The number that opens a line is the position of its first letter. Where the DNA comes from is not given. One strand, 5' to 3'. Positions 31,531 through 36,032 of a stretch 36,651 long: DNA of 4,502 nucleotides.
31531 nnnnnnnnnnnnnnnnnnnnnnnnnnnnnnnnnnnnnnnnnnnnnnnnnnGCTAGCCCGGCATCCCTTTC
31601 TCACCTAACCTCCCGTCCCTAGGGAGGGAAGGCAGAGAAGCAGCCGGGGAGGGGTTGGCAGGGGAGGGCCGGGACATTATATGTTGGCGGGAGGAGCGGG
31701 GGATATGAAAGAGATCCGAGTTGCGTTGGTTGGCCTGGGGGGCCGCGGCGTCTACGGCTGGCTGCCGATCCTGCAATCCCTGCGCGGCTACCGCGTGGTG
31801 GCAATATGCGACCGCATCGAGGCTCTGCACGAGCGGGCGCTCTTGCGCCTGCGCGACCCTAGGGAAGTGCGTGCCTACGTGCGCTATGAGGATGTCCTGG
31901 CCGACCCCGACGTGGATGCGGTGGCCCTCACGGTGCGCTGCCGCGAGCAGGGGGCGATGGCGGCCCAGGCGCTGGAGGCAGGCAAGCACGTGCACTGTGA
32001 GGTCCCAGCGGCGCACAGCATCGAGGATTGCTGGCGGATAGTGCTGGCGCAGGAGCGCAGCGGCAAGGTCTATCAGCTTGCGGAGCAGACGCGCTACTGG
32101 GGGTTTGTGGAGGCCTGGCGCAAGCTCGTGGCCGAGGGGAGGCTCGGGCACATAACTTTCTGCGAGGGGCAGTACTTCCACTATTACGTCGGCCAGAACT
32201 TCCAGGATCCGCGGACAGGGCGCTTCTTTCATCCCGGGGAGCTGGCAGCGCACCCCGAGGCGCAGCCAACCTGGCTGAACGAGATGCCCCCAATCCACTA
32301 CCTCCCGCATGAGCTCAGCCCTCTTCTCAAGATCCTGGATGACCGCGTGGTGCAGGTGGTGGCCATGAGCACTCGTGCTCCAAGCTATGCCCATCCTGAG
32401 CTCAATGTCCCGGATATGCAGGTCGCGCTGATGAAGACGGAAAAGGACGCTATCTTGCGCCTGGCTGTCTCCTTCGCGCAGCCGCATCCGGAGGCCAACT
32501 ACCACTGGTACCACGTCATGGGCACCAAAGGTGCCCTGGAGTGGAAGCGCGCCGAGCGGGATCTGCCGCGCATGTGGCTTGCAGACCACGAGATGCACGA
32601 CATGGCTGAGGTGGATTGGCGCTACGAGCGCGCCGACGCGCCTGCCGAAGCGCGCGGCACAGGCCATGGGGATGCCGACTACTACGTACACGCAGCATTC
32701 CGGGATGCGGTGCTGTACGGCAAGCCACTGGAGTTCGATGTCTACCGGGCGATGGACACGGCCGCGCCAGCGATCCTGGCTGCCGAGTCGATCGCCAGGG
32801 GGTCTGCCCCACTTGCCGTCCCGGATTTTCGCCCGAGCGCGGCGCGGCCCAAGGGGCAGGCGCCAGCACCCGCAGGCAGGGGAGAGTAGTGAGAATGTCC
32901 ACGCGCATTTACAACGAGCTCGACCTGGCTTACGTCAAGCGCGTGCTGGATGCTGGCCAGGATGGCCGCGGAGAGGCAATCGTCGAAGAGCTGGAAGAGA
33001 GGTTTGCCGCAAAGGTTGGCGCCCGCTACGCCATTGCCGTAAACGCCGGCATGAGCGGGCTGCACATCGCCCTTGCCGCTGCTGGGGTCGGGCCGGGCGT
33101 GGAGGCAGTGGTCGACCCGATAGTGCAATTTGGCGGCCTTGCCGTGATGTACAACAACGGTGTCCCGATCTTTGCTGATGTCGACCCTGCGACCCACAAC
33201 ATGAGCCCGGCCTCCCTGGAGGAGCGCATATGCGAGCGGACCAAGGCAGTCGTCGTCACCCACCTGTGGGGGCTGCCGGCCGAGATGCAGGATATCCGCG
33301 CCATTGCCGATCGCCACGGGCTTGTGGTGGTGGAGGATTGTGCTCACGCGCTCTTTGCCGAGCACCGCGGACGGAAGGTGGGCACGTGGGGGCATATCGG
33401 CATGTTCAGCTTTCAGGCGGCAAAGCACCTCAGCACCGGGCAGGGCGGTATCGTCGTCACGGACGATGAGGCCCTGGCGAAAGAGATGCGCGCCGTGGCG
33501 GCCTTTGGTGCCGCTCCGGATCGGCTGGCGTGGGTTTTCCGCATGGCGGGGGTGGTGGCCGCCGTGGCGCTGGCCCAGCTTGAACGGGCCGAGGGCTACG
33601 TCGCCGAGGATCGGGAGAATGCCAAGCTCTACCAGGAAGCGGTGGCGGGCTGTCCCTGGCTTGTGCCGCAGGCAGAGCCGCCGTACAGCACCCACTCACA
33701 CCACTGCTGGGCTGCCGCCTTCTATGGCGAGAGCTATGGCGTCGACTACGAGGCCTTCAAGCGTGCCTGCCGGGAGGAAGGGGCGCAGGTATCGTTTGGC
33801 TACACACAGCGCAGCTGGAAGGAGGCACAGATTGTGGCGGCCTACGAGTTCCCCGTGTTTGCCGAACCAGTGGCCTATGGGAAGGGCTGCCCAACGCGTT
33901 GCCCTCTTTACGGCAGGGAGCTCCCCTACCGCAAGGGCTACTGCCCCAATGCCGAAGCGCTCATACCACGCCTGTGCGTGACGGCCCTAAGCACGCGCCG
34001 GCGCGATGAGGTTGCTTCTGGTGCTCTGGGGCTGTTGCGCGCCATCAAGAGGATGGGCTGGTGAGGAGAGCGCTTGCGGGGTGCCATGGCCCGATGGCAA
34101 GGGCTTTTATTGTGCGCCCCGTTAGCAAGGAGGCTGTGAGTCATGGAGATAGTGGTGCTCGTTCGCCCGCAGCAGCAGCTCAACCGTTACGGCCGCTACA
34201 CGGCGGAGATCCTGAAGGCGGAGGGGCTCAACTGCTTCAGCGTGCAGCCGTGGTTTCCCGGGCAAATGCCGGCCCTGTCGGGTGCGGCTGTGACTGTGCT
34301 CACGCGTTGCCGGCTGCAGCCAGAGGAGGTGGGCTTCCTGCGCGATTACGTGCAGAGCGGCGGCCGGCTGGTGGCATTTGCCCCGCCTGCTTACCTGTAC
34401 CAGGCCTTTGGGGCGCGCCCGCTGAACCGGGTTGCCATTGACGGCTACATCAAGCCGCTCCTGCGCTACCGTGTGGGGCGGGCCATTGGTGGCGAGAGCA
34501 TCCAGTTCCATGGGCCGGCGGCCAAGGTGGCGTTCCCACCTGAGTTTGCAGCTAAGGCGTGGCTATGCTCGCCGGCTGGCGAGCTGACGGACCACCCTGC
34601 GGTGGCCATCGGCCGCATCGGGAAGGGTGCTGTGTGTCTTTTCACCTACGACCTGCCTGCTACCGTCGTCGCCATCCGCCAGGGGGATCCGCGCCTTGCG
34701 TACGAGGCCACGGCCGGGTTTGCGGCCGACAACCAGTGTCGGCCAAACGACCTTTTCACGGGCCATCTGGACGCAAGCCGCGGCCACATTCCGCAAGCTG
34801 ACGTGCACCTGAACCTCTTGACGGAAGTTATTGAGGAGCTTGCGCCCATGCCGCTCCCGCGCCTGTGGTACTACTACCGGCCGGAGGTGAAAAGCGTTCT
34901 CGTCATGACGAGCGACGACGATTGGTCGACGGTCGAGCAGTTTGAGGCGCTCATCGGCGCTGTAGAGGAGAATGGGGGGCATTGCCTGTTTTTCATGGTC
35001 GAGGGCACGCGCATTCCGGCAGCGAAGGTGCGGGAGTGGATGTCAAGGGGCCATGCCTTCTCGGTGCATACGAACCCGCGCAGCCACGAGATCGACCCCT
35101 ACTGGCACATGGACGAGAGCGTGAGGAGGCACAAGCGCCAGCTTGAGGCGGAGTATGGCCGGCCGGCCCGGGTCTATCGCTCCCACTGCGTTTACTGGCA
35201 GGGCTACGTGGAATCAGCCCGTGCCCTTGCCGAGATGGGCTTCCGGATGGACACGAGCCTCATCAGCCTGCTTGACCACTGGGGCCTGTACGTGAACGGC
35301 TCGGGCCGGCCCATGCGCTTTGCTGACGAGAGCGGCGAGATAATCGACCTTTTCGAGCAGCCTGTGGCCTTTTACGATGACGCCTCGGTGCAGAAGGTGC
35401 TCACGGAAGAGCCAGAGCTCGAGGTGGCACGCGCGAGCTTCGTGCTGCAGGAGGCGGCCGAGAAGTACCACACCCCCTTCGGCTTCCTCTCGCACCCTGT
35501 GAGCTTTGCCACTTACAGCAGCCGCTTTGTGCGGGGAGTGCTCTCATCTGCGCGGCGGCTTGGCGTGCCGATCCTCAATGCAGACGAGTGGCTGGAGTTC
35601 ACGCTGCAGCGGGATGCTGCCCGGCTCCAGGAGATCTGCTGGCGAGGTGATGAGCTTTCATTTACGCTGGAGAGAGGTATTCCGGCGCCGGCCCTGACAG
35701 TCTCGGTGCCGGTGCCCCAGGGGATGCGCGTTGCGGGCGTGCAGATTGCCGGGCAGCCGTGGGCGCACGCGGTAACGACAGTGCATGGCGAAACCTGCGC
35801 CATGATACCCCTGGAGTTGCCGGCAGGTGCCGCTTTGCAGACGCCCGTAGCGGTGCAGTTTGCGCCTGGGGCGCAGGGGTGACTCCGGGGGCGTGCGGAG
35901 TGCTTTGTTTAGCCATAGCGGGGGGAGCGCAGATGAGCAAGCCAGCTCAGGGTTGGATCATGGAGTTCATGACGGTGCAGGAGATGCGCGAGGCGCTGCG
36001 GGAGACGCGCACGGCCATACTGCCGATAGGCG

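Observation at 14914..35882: Five DegT-family aminotransferases wired to two ABC importers and a ROK regulator instead of NDP-sugar biosynthesis genes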

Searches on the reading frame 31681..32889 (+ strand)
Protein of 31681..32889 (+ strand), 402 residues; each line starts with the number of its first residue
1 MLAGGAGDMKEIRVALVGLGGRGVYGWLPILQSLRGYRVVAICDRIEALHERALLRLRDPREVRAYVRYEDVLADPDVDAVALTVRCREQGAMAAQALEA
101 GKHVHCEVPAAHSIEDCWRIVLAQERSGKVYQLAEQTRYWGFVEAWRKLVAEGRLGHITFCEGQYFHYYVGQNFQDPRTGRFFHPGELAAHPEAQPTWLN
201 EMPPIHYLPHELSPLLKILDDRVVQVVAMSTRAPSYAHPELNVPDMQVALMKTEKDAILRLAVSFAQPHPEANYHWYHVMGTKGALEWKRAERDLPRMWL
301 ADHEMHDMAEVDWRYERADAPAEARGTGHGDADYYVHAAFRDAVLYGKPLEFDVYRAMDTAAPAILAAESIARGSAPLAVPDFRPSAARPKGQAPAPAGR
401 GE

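Call 4: search_protein_families(library=pfam, proteins=[window:31681-32889:+])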
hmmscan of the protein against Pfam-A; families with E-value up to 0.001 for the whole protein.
window:31681-32889:+ (402 aa): 4 families
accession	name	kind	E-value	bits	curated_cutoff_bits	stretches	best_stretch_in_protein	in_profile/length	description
PF01408.29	GFO_IDH_MocA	-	2.3e-17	64.3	24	1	12-133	1-118/120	Oxidoreductase family, NAD-binding Rossmann fold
PF02894.22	GFO_IDH_MocA_C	-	1.2e-10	42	22.9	1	147-377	1-215/218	Oxidoreductase family, C-terminal alpha/beta domain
PF22725.1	GFO_IDH_MocA_C3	-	3.1e-10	40.5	27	1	145-287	3-124/124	GFO/IDH/MocA C-terminal domain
PF21252.2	Glyco_hydro_109_C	-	0.0009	19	27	0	148-287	5-162/187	Glycosyl hydrolase 109, C-terminal domain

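Call 6: search_protein_families(library=ncbifam, proteins=[window:31681-32889:+], max_evalue=0.01)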
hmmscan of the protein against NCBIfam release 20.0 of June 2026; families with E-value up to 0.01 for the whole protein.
window:31681-32889:+ (402 aa): 9 families
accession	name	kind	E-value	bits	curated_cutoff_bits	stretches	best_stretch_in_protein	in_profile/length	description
TIGR04380.1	myo_inos_iolG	equivalog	3.4e-14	52.5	355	1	12-160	2-147/330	inositol 2-dehydrogenase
NF052679.1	InsChiInosDhIolG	equivalog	1.4e-13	50.6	540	1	12-156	3-146/343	bifunctional inositol 2-dehydrogenase/D-chiro-inositol 1-dehydrogenase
NF052479.1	LevoglcsnDh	equivalog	3.4e-12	45.7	650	1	68-170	64-166/386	levoglucosan dehydrogenase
NF040723.1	UDP-GlcNAcDh_Arch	equivalog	1.7e-10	40.9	450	1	12-159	1-142/302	UDP-N-acetylglucosamine 3-dehydrogenase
NF058563.1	BT_2159_fam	equivalog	2e-10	40.2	650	1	12-159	1-144/350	disaccharide 3-dehydrogenase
NF058561.1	BT_2158_fam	equivalog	3.2e-08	32.6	750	1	11-161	35-180/487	glycoside 3-dehydrogenase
NF008607.0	PRK11579.1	subfamily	2.3e-07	30.1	330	1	11-168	4-155/346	oxidoreductase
NF007574.0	PRK10206.1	equivalog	3.2e-06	26.4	352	1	14-172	5-159/345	oxidoreductase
NF041392.1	XylDh_Gfo6_Halo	equivalog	5.3e-05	22.2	350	1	10-164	15-169/350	D-xylose 1-dehydrogenase Gfo6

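Call 14: search_solved_structures(query=window:31681-32889:+, max_evalue=0.00001)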
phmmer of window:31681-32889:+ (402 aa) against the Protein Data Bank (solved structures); distinct sequences matched with E-value up to 0.00001: 37.
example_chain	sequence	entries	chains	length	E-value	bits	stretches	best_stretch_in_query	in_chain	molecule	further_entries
6t2b_A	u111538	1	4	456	4.6e-19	71.8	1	9-384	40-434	Glycosyl hydrolase family 109 protein 2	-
3ec7_A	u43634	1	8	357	6.6e-16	61.4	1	12-178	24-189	Putative Dehydrogenase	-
7xr9_A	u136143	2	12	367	1.5e-14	56.9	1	9-161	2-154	DgpA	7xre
1evj_A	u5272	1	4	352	4.9e-13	51.9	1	14-158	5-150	GLUCOSE-FRUCTOSE OXIDOREDUCTASE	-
1ofg_A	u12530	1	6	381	1.3e-12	50.5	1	13-158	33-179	GLUCOSE-FRUCTOSE OXIDOREDUCTASE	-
1ryd_A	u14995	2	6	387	1.4e-12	50.5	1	13-158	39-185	glucose-fructose oxidoreductase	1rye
1h6a_A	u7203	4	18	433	1.7e-12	50.1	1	13-158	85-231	PRECURSOR FORM OF GLUCOSE-FRUCTOSE OXIDOREDUCTASE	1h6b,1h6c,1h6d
4fb5_A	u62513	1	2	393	3.7e-12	49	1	64-161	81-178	Probable oxidoreductase protein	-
2ixa_A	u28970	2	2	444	5e-12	48.6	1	10-169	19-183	ALPHA-N-ACETYLGALACTOSAMINIDASE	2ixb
2glx_A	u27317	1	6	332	2.2e-10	43.2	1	66-167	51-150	1,5-anhydro-D-fructose reductase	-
3e18_A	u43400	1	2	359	4.9e-10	42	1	9-141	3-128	oxidoreductase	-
9m3d_B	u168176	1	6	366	4.9e-10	42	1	9-163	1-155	DgpA1 from W974-1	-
1zh8_A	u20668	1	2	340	6.9e-10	41.6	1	9-219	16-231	oxidoreductase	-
3nto_A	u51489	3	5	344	2.1e-09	40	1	12-144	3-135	Inositol 2-dehydrogenase/D-chiro-inositol 3-dehydrogenase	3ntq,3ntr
4mie_A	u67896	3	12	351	2.2e-09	39.9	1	12-174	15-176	Inositol 2-dehydrogenase/D-chiro-inositol 3-dehydrogenase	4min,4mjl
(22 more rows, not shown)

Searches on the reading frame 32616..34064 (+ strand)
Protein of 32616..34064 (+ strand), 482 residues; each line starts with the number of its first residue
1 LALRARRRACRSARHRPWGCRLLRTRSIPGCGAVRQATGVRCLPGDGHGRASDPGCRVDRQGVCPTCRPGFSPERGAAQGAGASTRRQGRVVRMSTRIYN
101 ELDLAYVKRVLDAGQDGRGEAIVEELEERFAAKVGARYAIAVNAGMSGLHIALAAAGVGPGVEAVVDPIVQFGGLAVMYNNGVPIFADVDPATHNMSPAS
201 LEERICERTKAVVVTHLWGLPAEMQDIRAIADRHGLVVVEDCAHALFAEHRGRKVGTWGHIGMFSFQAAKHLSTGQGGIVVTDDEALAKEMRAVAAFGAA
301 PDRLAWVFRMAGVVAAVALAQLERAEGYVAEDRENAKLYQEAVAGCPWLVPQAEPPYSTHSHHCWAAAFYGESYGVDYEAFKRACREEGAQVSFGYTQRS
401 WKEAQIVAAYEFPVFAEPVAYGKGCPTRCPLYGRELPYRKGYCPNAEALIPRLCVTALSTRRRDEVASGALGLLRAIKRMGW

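Call 4: search_protein_families(library=pfam, proteins=[window:32616-34064:+])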
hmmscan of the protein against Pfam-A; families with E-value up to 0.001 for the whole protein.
window:32616-34064:+ (482 aa): 2 families
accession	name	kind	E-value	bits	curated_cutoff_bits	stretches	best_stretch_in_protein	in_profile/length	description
PF01041.23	DegT_DnrJ_EryC1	-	3.6e-73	247.3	19.8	1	101-399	5-310/360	DegT/DnrJ/EryC1/StrS aminotransferase family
PF01212.27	Beta_elim_lyase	-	2.9e-08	33.8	27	1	122-351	33-273/288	Beta-eliminating lyase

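Call 7: search_protein_families(library=ncbifam, proteins=[window:32616-34064:+], max_evalue=0.01)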
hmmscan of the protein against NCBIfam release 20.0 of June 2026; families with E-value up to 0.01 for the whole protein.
window:32616-34064:+ (482 aa): 15 families
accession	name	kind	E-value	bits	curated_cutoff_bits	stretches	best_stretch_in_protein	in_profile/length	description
TIGR03588.1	PseC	equivalog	2.5e-54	184.7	423.5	1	98-396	8-327/380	UDP-4-amino-4,6-dideoxy-N-acetyl-beta-L-altrosamine transaminase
TIGR04181.1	NHT_00031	hypoth_equivalog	2.6e-52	177.9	420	1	101-391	10-321/359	LegC family aminotransferase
NF008658.2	PRK11658.1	equivalog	1.7e-46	158.6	631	1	100-389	13-317/379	UDP-4-amino-4-deoxy-L-arabinose aminotransferase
TIGR04427.1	PLP_DesI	equivalog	3.2e-43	148.3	650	1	107-347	38-281/390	dTDP-4-dehydro-6-deoxyglucose aminotransferase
NF011936.0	PRK15407.1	equivalog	4.4e-36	124.5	423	1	87-297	32-250/440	lipopolysaccharide biosynthesis protein RfbH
NF008687.0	PRK11706.1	equivalog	1.7e-33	115.9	375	1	100-342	10-266/375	dTDP-4-amino-4,6-dideoxygalactose transaminase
TIGR02379.1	ECA_wecE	subfamily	8.5e-26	90.6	434.85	1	124-292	34-204/376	dTDP-4-amino-4,6-dideoxy-D-glucose transaminase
NF004757.0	PRK06084.1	equivalog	0.00012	21.1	790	1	125-257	62-195/425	bifunctional O-acetylhomoserine aminocarboxypropyltransferase/cysteine synthase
NF041359.1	GntG_guanitoxin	subfamily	0.00017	20.9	230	1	223-350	155-277/343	GntG family PLP-dependent aldolase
TIGR01325.1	O_suc_HS_sulf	equivalog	0.00027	19.7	510.05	1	122-300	55-233/380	O-succinylhomoserine sulfhydrylase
NF004650.0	PRK05994.1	equivalog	0.00088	18.2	667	1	126-241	68-184/427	O-acetylhomoserine aminocarboxypropyltransferase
NF006003.0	PRK08133.1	equivalog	0.0016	17.2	522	1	123-291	68-236/396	O-succinylhomoserine sulfhydrylase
NF041364.1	GntC_guanitoxin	equivalog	0.0021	17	415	1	120-248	44-180/356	guanitoxin biosynthesis PLP-dependent (S)-gamma-hydroxy-L-arginine cyclodehydratase GntC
NF000586.1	PRK00011.1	subfamily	0.0021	16.9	335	1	189-342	136-289/404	serine hydroxymethyltransferase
TIGR01326.1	OAH_OAS_sulfhy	subfamily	0.0074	15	495.1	0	124-241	60-178/418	O-acetylhomoserine aminocarboxypropyltransferase/cysteine synthase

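Call 55: search_solved_structures(query=window:32895-34064:+, max_evalue=1e-35)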
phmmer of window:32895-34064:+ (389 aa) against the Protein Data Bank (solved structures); distinct sequences matched with E-value up to 1e-35: 10.
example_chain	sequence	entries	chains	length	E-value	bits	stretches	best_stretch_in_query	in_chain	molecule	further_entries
8gyh_B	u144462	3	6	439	2.5e-50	174.7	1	24-333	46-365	DegT/DnrJ/EryC1/StrS family aminotransferase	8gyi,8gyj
7b0d_A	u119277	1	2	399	7.8e-46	159.9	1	5-275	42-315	Glutamine--scyllo-inositol transaminase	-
3bn1_A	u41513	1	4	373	1.4e-45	159.1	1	26-251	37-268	Perosamine synthetase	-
3dr7_A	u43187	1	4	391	1.6e-45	158.9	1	26-251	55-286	Putative perosamine synthetase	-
3dr4_A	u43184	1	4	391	1.1e-44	156.1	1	26-251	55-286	Putative perosamine synthetase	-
7b0m_AAA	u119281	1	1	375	2e-41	145.4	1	7-261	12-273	Sugar aminotransferase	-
8sng_A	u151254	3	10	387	1.2e-37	133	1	8-264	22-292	UDP-4-amino-4-deoxy-L-arabinose--oxoglutarate aminotransferase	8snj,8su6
1mdo_A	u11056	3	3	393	1.3e-37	132.8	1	10-296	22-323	ArnB aminotransferase | UDP-4-amino-4-deoxy-L-arabinose--oxoglutarate aminotransferase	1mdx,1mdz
7l7x_AAA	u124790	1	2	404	6.3e-37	130.5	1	30-205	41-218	DegT/DnrJ/EryC1/StrS aminotransferase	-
4oca_A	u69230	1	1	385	1.2e-36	129.7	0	10-296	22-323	UDP-4-amino-4-deoxy-L-arabinose--oxoglutarate aminotransferase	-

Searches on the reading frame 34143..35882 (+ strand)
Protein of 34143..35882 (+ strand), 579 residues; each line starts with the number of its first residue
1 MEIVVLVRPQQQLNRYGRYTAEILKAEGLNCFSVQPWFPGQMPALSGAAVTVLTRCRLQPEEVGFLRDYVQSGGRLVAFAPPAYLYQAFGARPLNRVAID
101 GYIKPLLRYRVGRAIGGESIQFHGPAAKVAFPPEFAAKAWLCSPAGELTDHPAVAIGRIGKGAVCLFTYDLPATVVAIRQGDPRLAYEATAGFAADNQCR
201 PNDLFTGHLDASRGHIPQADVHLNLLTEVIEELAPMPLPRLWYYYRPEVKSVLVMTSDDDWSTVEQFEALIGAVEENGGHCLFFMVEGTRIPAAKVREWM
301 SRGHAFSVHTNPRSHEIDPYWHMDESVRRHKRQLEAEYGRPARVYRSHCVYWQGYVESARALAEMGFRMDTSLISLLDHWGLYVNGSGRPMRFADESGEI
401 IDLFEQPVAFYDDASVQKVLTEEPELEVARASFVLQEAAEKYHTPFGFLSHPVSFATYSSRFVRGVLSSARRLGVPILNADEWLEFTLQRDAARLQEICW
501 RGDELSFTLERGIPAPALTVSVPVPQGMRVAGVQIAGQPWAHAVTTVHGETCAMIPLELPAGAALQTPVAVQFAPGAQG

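Call 4: search_protein_families(library=pfam, proteins=[window:34143-35882:+])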
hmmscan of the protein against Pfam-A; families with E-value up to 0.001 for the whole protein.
window:34143-35882:+ (579 aa): 1 family
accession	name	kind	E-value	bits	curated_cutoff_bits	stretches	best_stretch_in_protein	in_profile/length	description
PF01522.26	Polysacc_deac_1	-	0.0001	22.7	23.1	1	250-347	6-103/124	Polysaccharide deacetylase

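Call 7: search_protein_families(library=ncbifam, proteins=[window:34143-35882:+], max_evalue=0.01)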
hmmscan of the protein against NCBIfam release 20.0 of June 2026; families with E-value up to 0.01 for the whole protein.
window:34143-35882:+ (579 aa): 0 families

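Call 17: search_solved_structures(query=window:34143-35882:+, max_evalue=10)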
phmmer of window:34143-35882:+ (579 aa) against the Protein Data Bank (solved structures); distinct sequences matched with E-value up to 10: 0.

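Call 62: find_encoding_contigs(protein=window:34143-35882:+, flank=10000, max_places=4)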
Protein window:34143-35882:+ (579 aa): no gene with exactly this product is on record in the collection.

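Call 63: search_protein_families(library=pfam, proteins=[window:34143-35882:+], max_evalue=10)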
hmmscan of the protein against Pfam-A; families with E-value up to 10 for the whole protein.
window:34143-35882:+ (579 aa): 4 families
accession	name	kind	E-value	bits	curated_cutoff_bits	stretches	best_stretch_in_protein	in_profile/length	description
PF01522.26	Polysacc_deac_1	-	0.0001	22.7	23.1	1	250-347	6-103/124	Polysaccharide deacetylase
PF14258.12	DUF4350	-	0.13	12.9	30.4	1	54-102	45-96/181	Domain of unknown function (DUF4350)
PF07090.17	GATase1_like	-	0.18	11.8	27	0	150-172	198-220/247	Putative glutamine amidotransferase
PF09822.16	ABC_transp_aux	-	0.19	11.4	34.7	1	57-107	57-107/288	ABC-type uncharacterized transport system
